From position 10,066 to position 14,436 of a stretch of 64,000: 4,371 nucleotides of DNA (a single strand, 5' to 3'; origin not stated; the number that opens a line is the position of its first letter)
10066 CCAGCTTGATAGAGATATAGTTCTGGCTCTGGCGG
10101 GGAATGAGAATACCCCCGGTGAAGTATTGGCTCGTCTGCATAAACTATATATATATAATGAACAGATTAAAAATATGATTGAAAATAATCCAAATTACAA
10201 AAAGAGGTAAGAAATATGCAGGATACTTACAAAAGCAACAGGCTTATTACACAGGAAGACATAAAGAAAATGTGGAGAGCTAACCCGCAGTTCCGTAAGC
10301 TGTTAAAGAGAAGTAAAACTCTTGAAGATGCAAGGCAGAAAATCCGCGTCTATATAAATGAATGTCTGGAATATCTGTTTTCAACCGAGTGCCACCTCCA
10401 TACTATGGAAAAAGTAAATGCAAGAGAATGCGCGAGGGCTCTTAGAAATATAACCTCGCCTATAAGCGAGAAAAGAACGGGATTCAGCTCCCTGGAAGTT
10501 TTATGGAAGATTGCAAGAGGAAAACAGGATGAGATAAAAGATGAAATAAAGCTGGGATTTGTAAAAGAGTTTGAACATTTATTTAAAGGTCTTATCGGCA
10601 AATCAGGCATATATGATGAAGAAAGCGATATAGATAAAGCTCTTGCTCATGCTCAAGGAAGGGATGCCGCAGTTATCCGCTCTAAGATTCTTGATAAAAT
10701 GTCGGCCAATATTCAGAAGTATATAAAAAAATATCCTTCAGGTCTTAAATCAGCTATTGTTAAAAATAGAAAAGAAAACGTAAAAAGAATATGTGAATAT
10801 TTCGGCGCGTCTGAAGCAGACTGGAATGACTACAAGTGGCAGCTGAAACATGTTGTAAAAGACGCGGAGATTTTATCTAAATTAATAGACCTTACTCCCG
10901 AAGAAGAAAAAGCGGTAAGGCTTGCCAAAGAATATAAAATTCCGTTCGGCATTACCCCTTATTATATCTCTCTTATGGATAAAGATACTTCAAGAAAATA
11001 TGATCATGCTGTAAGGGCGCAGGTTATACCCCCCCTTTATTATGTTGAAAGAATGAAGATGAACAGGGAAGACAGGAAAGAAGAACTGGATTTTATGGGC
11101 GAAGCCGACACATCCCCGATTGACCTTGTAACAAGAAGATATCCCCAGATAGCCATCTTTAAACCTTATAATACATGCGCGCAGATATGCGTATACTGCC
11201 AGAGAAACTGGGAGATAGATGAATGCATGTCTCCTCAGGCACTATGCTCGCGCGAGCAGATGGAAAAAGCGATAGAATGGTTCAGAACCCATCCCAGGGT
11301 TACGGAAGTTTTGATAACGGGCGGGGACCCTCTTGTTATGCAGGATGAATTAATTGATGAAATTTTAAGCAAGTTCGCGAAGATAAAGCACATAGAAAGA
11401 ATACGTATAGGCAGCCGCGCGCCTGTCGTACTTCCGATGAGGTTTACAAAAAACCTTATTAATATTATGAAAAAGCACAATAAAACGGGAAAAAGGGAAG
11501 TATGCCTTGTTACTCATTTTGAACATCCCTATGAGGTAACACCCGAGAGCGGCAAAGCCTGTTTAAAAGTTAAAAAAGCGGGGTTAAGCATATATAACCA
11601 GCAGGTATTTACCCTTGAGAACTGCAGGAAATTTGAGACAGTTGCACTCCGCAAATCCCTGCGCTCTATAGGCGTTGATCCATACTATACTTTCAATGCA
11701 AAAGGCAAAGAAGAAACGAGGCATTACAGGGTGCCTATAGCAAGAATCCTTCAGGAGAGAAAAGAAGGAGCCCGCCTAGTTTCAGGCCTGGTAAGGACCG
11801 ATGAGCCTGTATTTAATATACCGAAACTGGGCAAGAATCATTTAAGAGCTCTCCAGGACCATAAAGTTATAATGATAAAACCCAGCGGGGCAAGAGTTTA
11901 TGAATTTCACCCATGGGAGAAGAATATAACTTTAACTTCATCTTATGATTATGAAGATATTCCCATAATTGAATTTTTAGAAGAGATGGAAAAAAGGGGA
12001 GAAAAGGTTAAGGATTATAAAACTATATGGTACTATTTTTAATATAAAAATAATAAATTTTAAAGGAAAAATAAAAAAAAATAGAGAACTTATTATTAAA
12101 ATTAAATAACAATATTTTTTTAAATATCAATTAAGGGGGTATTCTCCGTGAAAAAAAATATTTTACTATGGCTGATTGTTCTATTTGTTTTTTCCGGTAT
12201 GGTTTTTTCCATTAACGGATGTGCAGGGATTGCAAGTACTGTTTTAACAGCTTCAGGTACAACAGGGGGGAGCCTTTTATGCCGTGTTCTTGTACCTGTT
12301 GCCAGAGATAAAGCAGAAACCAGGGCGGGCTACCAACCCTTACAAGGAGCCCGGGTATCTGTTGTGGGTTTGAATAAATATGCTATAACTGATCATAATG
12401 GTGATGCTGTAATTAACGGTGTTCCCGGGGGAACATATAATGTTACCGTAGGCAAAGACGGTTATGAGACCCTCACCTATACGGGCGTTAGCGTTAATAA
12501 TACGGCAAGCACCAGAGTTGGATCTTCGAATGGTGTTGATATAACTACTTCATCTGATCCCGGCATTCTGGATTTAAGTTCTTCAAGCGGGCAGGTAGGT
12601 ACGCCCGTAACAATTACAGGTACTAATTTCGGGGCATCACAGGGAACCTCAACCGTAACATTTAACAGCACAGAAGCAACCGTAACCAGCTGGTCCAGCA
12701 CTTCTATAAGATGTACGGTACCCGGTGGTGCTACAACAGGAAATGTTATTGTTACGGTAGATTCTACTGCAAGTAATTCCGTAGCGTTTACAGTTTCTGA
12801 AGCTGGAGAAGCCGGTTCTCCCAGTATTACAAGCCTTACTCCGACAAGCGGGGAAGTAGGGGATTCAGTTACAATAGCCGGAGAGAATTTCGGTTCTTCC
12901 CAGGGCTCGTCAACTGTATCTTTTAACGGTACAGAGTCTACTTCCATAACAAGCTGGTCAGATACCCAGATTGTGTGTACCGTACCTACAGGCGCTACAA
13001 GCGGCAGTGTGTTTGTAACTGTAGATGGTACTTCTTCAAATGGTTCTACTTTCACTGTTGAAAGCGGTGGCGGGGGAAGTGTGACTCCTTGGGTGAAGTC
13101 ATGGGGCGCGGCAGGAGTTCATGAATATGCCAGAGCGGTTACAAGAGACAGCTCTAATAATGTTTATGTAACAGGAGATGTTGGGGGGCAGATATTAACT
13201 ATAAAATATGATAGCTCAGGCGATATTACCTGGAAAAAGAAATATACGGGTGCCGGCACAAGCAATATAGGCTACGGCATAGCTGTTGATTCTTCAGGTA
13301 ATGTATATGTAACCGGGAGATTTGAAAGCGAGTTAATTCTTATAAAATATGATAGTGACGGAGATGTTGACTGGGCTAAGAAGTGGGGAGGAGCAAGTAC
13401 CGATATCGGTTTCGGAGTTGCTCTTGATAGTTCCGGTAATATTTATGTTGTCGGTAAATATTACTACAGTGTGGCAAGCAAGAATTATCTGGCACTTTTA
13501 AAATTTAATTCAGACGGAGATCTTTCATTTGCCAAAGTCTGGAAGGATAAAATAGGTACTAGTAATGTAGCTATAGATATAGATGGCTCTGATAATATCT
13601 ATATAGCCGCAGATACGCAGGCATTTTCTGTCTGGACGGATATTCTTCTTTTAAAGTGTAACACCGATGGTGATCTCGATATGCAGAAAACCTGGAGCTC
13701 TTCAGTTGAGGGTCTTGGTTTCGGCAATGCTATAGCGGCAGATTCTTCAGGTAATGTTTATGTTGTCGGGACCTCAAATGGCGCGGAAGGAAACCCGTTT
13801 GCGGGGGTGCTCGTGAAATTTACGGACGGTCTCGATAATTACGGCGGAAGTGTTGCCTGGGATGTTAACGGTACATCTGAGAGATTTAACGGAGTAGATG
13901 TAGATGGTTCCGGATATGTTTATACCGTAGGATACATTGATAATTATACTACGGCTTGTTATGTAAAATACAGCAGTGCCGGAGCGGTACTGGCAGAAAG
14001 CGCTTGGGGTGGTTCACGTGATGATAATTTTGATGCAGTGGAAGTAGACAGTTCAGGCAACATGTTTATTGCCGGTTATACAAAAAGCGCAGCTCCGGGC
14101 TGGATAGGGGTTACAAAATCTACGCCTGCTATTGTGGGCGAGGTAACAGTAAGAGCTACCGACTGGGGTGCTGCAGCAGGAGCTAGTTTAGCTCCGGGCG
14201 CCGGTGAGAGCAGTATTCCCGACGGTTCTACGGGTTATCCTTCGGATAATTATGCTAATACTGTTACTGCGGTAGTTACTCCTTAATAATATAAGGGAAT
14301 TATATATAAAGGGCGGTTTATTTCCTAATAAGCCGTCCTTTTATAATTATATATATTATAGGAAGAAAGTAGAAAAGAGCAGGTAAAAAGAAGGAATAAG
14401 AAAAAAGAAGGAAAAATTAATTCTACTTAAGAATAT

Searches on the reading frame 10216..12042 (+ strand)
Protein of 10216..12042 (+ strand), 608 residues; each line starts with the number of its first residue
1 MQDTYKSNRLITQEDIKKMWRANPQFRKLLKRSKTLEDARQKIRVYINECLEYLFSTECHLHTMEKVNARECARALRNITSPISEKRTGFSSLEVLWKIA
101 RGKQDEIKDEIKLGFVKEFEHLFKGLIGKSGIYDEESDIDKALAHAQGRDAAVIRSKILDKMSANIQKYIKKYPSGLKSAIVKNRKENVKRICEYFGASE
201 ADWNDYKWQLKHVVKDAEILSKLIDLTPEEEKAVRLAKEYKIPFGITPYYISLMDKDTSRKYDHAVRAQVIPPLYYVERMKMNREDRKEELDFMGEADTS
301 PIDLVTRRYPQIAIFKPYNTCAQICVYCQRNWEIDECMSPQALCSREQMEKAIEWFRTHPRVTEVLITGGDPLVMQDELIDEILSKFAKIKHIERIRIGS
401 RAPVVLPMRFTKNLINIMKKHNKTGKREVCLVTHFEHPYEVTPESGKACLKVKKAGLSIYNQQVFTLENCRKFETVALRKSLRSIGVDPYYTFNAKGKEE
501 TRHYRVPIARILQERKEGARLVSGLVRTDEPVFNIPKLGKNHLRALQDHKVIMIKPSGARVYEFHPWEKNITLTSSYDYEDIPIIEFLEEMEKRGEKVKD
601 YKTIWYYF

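Call 13: search_protein_families(library=pfam, proteins=[window:10216-12042:+], max_evalue=0.001)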
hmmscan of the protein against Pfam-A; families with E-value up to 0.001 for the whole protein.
window:10216-12042:+ (608 aa): 1 family
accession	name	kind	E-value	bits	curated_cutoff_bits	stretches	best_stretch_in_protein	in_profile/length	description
PF04055.27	Radical_SAM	-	2.7e-07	31.3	29.5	1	317-420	3-99/166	Radical SAM superfamily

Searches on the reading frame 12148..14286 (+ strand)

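Call 13: search_protein_families(library=pfam, proteins=[window:12148-14286:+], max_evalue=0.001)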
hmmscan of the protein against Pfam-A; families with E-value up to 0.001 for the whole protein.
window:12148-14286:+ (712 aa): 5 families
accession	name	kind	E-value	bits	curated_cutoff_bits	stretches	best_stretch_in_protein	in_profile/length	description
PF01833.30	TIG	-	4.3e-28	97.6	20.9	2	225-304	1-84/84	IPT/TIG domain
PF06739.17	SBBP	-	8.1e-26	90.1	20.5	3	366-390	5-30/38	Beta-propeller repeat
PF13620.12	CarboxypepD_reg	-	1.9e-10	41.3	32.3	1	63-124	12-77/82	Carboxypeptidase regulatory-like domain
PF13715.12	CarbopepD_reg_2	-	1.9e-05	25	32.2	1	62-118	11-66/88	CarboxypepD_reg-like domain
PF20144.5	TIG_SUH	-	0.00043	20.8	24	0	145-195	9-56/94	TIG domain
